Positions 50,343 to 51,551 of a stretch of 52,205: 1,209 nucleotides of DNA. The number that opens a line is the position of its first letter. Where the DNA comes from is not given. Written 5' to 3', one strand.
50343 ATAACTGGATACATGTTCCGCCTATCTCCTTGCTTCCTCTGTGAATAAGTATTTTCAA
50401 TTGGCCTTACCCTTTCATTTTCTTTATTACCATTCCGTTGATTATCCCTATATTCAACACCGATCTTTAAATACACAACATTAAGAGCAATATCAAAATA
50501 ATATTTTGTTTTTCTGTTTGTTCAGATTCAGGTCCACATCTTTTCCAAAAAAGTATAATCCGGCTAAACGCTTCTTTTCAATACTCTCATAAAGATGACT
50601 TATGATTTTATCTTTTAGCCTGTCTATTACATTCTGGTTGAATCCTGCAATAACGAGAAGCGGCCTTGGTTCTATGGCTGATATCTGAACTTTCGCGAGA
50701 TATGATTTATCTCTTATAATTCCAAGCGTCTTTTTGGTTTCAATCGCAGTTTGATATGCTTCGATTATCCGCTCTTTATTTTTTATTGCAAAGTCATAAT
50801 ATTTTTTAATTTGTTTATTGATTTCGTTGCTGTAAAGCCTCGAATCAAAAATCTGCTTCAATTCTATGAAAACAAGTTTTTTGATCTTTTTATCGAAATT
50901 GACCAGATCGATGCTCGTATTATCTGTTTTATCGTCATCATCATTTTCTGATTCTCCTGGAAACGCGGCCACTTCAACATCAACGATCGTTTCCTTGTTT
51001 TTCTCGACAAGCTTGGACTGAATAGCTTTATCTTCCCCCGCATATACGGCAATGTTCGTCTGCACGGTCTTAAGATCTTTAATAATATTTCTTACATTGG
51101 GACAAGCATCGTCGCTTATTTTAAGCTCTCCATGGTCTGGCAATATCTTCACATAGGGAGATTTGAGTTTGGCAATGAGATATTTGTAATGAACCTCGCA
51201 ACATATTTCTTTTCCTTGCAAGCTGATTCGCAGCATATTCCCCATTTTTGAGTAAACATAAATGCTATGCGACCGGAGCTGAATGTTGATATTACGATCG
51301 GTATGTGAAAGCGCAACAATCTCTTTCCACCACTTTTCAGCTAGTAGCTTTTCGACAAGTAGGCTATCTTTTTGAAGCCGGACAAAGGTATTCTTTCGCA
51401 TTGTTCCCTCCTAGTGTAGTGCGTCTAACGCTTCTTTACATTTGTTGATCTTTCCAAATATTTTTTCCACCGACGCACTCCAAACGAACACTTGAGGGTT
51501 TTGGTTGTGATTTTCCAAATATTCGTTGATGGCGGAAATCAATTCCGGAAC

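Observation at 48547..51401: Three-gene nuclease-only operon (PD-(D/E)xK-like / MBL beta-CASP / PD-(D/E)xK-like): candidate undescribed defence-type system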

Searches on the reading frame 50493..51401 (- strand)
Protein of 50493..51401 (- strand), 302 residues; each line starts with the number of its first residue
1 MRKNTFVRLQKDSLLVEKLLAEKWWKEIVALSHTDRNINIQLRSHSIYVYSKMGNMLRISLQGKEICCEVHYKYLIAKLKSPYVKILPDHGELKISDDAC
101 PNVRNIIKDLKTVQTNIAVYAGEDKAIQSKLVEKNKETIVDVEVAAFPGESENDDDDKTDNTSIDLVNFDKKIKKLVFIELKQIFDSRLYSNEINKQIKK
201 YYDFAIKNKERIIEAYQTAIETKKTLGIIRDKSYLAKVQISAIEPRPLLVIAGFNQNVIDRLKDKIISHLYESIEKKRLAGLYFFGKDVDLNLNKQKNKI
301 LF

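Call 3: search_protein_families(library=pfam, proteins=[window:50493-51401:-], max_evalue=1)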
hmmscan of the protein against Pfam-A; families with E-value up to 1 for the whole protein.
window:50493-51401:- (302 aa): 1 family
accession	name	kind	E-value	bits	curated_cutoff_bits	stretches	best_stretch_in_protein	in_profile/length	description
PF14082.12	SduA_C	-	0.16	12.6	27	1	151-251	23-124/159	Shedu protein SduA, C-terminal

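Call 4: search_protein_families(library=padloc, proteins=[window:50493-51401:-], max_evalue=1)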
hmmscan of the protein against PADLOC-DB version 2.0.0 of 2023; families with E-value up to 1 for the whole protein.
window:50493-51401:- (302 aa): 0 families

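Call 5: search_protein_families(library=ncbifam, proteins=[window:50493-51401:-], max_evalue=1)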
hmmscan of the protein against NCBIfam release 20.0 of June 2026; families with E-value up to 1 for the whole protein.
window:50493-51401:- (302 aa): 0 families

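Call 26: find_homologous_proteins(query=window:50493-51401:-)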
Query window:50493-51401:- (302 aa): 125 proteins with E <= 0.001 among 2323 candidates; the best 120 are listed.
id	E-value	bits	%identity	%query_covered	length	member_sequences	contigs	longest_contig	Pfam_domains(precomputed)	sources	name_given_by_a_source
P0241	4.0e-168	576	90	100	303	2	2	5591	-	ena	-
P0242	3.3e-152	524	100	82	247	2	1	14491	-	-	-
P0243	5.0e-136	471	74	100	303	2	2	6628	-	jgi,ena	-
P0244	2.2e-131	455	72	100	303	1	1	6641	-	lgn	-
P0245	2.0e-112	393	65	100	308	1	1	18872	-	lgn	-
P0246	3.0e-112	393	62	100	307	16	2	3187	-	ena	-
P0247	5.9e-112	392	65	100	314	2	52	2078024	-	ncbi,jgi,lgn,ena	jgi:hypothetical protein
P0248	3.6e-111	389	63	100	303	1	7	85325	-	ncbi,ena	-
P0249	6.6e-111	388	62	100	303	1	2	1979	-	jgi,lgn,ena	-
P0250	6.5e-110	385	61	100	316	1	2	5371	-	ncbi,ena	-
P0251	1.7e-109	384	62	100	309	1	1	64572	-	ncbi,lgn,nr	ncbi:MAG: hypothetical protein NT178_07585 [Proteobacteria bacterium]|nr:hypothetical protein [Pseud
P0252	1.8e-109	384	62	100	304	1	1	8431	-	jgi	jgi:hypothetical protein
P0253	5.1e-108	379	61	95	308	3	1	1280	-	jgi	-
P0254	8.4e-108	378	63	99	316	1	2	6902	-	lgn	-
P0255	3.2e-107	376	65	94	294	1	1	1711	-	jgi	-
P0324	4.1e-68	248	45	96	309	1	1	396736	-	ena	-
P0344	1.2e-62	230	44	98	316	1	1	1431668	-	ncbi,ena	-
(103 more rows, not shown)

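Call 32: search_solved_structures(query=A2, max_evalue=10)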
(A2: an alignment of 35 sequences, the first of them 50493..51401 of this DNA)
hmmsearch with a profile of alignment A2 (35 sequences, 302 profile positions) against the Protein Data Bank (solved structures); distinct sequences matched with E-value up to 10: 1.
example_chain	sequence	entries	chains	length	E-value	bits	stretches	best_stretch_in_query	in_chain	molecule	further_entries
7o0i_B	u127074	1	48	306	0.79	12.1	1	175-272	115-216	Anti-anti-sigma factor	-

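Call 34: search_protein_families(library=pfam, alignment_id=A2, max_evalue=1)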
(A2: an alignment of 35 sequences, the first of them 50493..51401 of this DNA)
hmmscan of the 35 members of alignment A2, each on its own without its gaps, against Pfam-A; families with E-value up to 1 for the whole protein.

A. member 1, window:50493-51401:- (302 aa): 1 family
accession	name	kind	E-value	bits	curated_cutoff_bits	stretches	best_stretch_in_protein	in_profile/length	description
PF14082.12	SduA_C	-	0.16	12.6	27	1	151-251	23-124/159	Shedu protein SduA, C-terminal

B. families by the number of members that match (of 35 scanned): 20 families
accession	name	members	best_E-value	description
PF14082.12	SduA_C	20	2.1e-05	Shedu protein SduA, C-terminal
PF06250.17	YhcG_C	15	0.00013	YhcG PDDEXK nuclease domain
PF03008.20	DUF234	8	3e-05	Archaea bacterial proteins of unknown function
PF13588.12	HSDR_N_2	7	0.0082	Type I restriction enzyme R protein N terminus (HSDR_N)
PF14281.12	PDDEXK_4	5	2.9e-05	PD-(D/E)XK nuclease superfamily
PF22698.1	Semialdhyde_dhC_1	2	0.021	Semialdehyde dehydrogenase, dimerisation domain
PF02897.21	Peptidase_S9_N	2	0.03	Prolyl oligopeptidase, N-terminal beta-propeller domain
PF23463.1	WWE_2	2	0.08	WWE domain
PF11326.13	PANTS-like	1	0.0066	Synaptic plasticity regulator PANTS-like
PF07166.16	DUF1398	1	0.0067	Protein of unknown function (DUF1398)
PF13026.12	DUF3887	1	0.015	Protein of unknown function (DUF3887)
PF10869.13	DUF2666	1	0.026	Domain of unknown function (DUF2666)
PF08730.15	Rad33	1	0.051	Rad33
PF09380.16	FERM_C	1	0.057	FERM C-terminal PH-like domain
PF13184.12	KH_5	1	0.11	NusA-like KH domain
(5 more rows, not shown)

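Call 36: predict_structure(alignment_id=A2)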
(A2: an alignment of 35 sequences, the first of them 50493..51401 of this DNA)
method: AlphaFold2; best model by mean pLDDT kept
length: 302 residues; sequences in the alignment: 35
mean_pLDDT: 87.7   pTM: 0.86
mean pLDDT of the five models: 87.7, 85.3, 84.1, 82.4, 81.3
residues with pLDDT >= 90: 196; 70-90: 78; 50-70: 15; < 50: 13
segments of 3 or more residues with pLDDT < 50: 149-159
pLDDT, mean of each block of 10 residues (from residue 1): 68 97 96 93 93 93 94 75 87 83 88 90 82 91 63 41 86 95 94 94 92 94 97 94 96 90 96 96 86 87 91
secondary structure, 60 per line:
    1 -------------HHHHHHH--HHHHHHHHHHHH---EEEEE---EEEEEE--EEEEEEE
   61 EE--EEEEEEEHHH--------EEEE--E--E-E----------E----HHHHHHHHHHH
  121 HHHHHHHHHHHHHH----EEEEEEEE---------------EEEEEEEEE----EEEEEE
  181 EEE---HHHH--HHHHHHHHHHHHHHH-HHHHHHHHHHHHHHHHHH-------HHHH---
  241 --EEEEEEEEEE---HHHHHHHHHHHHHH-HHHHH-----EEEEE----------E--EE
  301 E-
elements in order: H14-20 H23-34 E38-42 E46-51 E54-62 E65-71 E83-86 H110-134 E139-146 E162-170 E175-183 H187-190 H193-207 H209-226 H234-237 E243-252 H256-269 H271-275 E281-285 E299-301

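Call 40: fold_search(model_id=the predicted structure, library=pdb)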
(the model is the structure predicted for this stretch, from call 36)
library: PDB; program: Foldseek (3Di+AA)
matches with E <= 10: 209; with E <= 0.001: 0
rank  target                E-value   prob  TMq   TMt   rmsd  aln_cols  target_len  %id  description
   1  2fki_MODEL_1_A        4.6e-01  0.63  0.24  0.53   5.2       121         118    7  NMR Structure of Protein yjbR from Escherichia coli; Northeast Structural Genomics Consortium Target ER226 (released 2006-02-28)
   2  2oc6_A                4.6e-01  0.41  0.22  0.45   5.9       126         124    9  Crystal structure of a protein from the duf1801 family (ydhg, bsu05750) from bacillus subtilis at 1.75 A resolution (released 2007-01-16)
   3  9t2w_A                5.1e-01  0.44  0.22  0.46   5.8       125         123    8  YdhG-like domain-containing protein (Frataxin) from Listeria monocytogenes (released 2025-11-19)
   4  8r6u_A                5.1e-01  0.06  0.15  0.05  19.4       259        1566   10  Structure of the SFTSV L protein in a transcription-priming state without capped RNA [TRANSCRIPTION-PRIMING (in vitro) (released 2024-04-24)
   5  4hs5_A                6.9e-01  0.23  0.17  0.38   5.0        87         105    9  Frataxin from Psychromonas ingrahamii as a model to study stability modulation within CyaY protein family (released 2013-03-13)
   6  3oeq                  7.3e-01  0.35  0.21  0.43   5.4       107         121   13  Crystal structure of trimeric frataxin from the yeast Saccharomyces cerevisiae, with full length n-terminus (released 2011-08-24)
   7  8yp2_A                7.7e-01  0.06  0.11  0.11  15.0       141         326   11  the crystal structure of inactive Magnaporthe grisea oxidoreductase in complex with NADP and Glycerol (released 2025-03-19)
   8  8yp9_A                9.7e-01  0.05  0.11  0.11  15.0       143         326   10  the crystal structure of wildtype Magnaporthe grisea oxidoreductase in complex with NADP (released 2025-03-19)
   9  7qh9_CCC              1.0e+00  0.02  0.13  0.08  19.2       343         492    8  TarM(Se)_G117R-4RboP (released 2023-05-10)
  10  9t2w_B                1.1e+00  0.28  0.22  0.46   6.1       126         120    8  YdhG-like domain-containing protein (Frataxin) from Listeria monocytogenes (released 2025-11-19)
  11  8yp9_B                1.1e+00  0.05  0.11  0.11  15.0       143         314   10  the crystal structure of wildtype Magnaporthe grisea oxidoreductase in complex with NADP (released 2025-03-19)
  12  1p4d_A                1.1e+00  0.01  0.09  0.10  20.6       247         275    9  F factor TraI Relaxase Domain (released 2003-10-14)
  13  5zyt_D                1.2e+00  0.05  0.15  0.18  13.2       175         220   12  Crystal structure of human MGME1 with 3' overhang double strand DNA3 (released 2018-09-19)
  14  7ui9_n                1.5e+00  0.02  0.11  0.07  21.0       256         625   12  Core Mediator-PICearly (Copy A) (released 2023-02-15)
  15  2od0_A                1.5e+00  0.08  0.17  0.33   9.1       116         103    9  The crystal structure of gene product VP1028 from Vibrio parahaemolyticus (released 2007-01-23)
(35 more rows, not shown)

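Call 64: find_encoding_contigs(protein=P0344, flank=6000, max_places=1)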
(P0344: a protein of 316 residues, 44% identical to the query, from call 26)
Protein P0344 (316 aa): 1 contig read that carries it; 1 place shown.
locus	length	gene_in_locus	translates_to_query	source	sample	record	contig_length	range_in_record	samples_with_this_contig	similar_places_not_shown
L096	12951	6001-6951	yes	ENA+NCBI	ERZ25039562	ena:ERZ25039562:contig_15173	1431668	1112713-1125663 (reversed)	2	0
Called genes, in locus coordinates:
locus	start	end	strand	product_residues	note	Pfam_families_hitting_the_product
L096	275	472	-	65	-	-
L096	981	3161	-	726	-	-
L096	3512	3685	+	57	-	-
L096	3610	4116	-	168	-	-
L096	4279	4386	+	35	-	-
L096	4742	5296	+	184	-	PF00753:Lactamase_B, PF13483:Lactamase_B_3 (weak), PF23023:Anti-Pycsar_Apyc1 (faint), PF12706:Lactamase_B_2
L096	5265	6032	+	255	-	PF07521:RMMBL (weak)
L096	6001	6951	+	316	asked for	-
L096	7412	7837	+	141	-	-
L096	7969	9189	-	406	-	PF00589:Phage_integrase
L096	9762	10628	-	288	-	PF17848:Zn_ribbon_ACC, PF01039:Carboxyl_trans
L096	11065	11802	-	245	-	PF00672:HAMP, PF00512:HisKA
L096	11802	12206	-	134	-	-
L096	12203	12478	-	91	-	PF00486:Trans_reg_C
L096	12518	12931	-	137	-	PF00072:Response_reg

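Call 65: find_encoding_contigs(protein=P0324, flank=6000, max_places=1)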
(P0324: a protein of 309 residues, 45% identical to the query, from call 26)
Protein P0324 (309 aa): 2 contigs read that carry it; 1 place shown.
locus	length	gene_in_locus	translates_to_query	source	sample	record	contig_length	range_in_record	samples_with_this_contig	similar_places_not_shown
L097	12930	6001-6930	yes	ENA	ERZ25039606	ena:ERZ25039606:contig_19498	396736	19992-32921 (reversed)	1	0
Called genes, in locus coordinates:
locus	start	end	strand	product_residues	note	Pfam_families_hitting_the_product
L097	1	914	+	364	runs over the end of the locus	PF01098:FTSW_RODA_SPOVE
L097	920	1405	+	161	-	PF03033:Glyco_transf_28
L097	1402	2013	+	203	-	PF04101:Glyco_tran_28_C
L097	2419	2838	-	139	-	-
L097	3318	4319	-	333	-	PF01408:GFO_IDH_MocA, PF02894:GFO_IDH_MocA_C, PF22725:GFO_IDH_MocA_C3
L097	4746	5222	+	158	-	PF13483:Lactamase_B_3 (weak), PF00753:Lactamase_B, PF23023:Anti-Pycsar_Apyc1 (faint), PF12706:Lactamase_B_2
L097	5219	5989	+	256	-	PF07521:RMMBL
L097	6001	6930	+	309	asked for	-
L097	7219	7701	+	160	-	-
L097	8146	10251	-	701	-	PF02922:CBM_48, PF00128:Alpha-amylase (weak)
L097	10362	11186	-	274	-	PF00512:HisKA, PF02518:HATPase_c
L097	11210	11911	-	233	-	PF00072:Response_reg, PF13188:PAS_8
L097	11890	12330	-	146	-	PF00072:Response_reg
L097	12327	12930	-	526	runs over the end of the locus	PF05227:CHASE3 (weak), PF13185:GAF_2, PF01590:GAF, PF13492:GAF_3, PF00512:HisKA, PF02518:HATPase_c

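Call 74: fold_search(model_id=the predicted structure, library=viral)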
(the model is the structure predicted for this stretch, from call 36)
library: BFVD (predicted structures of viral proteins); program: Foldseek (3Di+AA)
matches with E <= 10: 542; with E <= 0.001: 0
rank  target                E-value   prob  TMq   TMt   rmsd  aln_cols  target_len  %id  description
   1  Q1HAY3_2              2.1e-02  0.11  0.15  0.04  31.4       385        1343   10  Polyprotein [Helicobasidium mompa endornavirus 1-670]
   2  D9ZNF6                3.3e-02  0.72  0.20  0.25  11.4       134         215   15  (no name in the UniProt tables at hand)
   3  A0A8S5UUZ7            6.7e-02  0.54  0.19  0.24   7.3       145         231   17  DUF5655 domain-containing protein [Siphoviridae sp. ctaDn21]
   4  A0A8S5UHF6            7.5e-02  0.09  0.12  0.12  21.6       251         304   10  Uncharacterized protein [Siphoviridae sp. ct0eR1]
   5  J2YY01                9.5e-02  0.69  0.19  0.32   6.9       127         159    7  (no name in the UniProt tables at hand)
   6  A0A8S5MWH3            1.1e-01  0.51  0.18  0.26  10.7       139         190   10  Uncharacterized protein [Siphoviridae sp. ctsBB38]
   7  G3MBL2                1.1e-01  0.18  0.22  0.23  10.5       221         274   13  Gp146 [Bacillus phage G]
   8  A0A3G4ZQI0            1.2e-01  0.44  0.21  0.32  11.7       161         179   10  Uncharacterized protein [Terrestrivirus sp.]
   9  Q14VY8                1.3e-01  0.38  0.20  0.16   8.4       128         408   21  ORF118 [Ranid herpesvirus 2]
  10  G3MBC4                1.7e-01  0.75  0.26  0.26   4.9       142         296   15  Gp54 [Bacillus phage G]
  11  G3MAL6                1.7e-01  0.28  0.17  0.37  15.0       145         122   12  Gp475 [Bacillus phage G]
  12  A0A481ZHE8            1.7e-01  0.28  0.23  0.18  10.5       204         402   11  Endonuclease [Pithovirus LCPAC404]
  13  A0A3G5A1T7            2.0e-01  0.47  0.25  0.37   7.9       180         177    9  Uncharacterized protein [Gaeavirus sp.]
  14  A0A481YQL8            2.1e-01  0.11  0.16  0.19  16.4       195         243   13  Uncharacterized protein [Pithovirus LCDPAC02]
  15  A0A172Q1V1            2.3e-01  0.30  0.25  0.35   9.7       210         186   11  Uncharacterized protein [Escherichia phage MX01]
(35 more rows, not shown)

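Call 78: search_protein_representatives(alignment_id=A2)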
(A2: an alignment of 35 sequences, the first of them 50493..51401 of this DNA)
Query: 35 sequences, 302 profile positions. Proteins with E-value up to 0.001 (for the whole library): 1060; up to 1e-10: 439; up to 1e-30: 39. The best 150 are listed.
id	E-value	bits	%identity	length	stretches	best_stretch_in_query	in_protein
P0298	5.3e-140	482.2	-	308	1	3-302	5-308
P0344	2.1e-132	457.3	-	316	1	2-302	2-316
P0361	6.5e-102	357.2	-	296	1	6-301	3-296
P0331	1.1e-101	356.4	-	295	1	6-301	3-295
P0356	1.7e-96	339.4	-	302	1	4-301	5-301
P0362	7.9e-76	271.5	-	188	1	2-182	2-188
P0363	2.1e-70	253.7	-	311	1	4-301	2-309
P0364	8.5e-69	248.5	-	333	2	82-301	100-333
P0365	1.5e-66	241.1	-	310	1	8-301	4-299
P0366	7.4e-55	202.7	-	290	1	4-298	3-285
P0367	9.3e-55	202.3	-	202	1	7-145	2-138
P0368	4.2e-51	190.4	-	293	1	23-301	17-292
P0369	6.4e-47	176.6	-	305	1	6-301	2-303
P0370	1.0e-46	175.9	-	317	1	6-295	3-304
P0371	1.0e-43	166.1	-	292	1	6-287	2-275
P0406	2.0e-27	112.6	-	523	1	3-301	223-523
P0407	7.9e-27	110.7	-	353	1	15-225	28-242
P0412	2.9e-26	108.8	-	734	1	3-284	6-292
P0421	3.1e-25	105.4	-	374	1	5-288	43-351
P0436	1.3e-22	96.8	-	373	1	11-265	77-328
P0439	2.5e-22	95.9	-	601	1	6-272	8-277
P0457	4.0e-21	91.9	-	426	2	120-267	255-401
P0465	9.2e-21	90.7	-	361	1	5-265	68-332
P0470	2.6e-20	89.2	-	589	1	5-234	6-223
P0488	1.2e-19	87.1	-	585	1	3-231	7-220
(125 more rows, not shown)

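Call 79: search_protein_families(library=pfam, proteins=[P0406, P0412, P0439, P0470, P0488, P0457, P0421, P0436, P0465, P0407], max_evalue=0.001)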
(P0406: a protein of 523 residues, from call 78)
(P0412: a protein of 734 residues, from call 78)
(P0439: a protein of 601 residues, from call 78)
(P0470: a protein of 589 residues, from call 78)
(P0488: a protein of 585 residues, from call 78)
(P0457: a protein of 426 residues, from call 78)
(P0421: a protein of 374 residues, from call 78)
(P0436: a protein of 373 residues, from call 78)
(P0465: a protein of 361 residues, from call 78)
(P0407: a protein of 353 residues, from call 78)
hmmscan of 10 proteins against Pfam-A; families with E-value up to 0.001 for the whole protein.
P0406 (523 aa): 0 families

P0412 (734 aa): 3 families
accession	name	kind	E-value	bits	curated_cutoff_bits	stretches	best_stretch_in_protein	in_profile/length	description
PF12706.13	Lactamase_B_2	-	9.4e-09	35.6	27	1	358-503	31-171/200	Beta-lactamase superfamily domain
PF00753.33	Lactamase_B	-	6.5e-06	26.7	22.7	1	319-470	9-151/196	Metallo-beta-lactamase superfamily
PF07521.17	RMMBL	-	0.00046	20.6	21.6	0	669-703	8-42/63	Zn-dependent metallo-hydrolase RNA specificity domain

P0439 (601 aa): 2 families
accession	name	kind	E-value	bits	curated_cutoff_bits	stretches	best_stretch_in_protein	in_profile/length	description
PF22558.3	REase-ARP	-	1.8e-35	123.3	27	1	299-600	6-270/270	Restriction Endonuclease associating with ARP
PF20796.3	PDDEXK_13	-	2.5e-12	47.2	27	1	372-600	84-289/290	PD-(D/E)XK nuclease superfamily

P0470 (589 aa): 2 families
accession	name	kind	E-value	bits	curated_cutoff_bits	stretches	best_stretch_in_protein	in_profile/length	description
PF22558.3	REase-ARP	-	9.8e-38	130.7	27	1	328-588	36-270/270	Restriction Endonuclease associating with ARP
PF20796.3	PDDEXK_13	-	3.2e-17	63.2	27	1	363-588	84-289/290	PD-(D/E)XK nuclease superfamily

P0488 (585 aa): 2 families
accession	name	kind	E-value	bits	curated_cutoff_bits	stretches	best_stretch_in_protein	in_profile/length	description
PF22558.3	REase-ARP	-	4.2e-37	128.7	27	1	325-584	37-270/270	Restriction Endonuclease associating with ARP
PF20796.3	PDDEXK_13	-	4.8e-16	59.4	27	1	362-584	84-289/290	PD-(D/E)XK nuclease superfamily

P0457 (426 aa): 0 families

P0421 (374 aa): 0 families

P0436 (373 aa): 0 families

P0465 (361 aa): 0 families

P0407 (353 aa): 0 families

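Call 90: search_dna_similar(query=window:50493-51401:-, collection=plasmids, mode=protein, max_evalue=0.00001, max_rows=15)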
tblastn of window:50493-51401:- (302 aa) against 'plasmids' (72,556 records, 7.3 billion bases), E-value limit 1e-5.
No match.

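Call 95: search_protein_families(library=phrogs, proteins=[window:50493-51401:-], max_evalue=0.01)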
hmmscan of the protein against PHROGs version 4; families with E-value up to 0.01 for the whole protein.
window:50493-51401:- (302 aa): 0 families
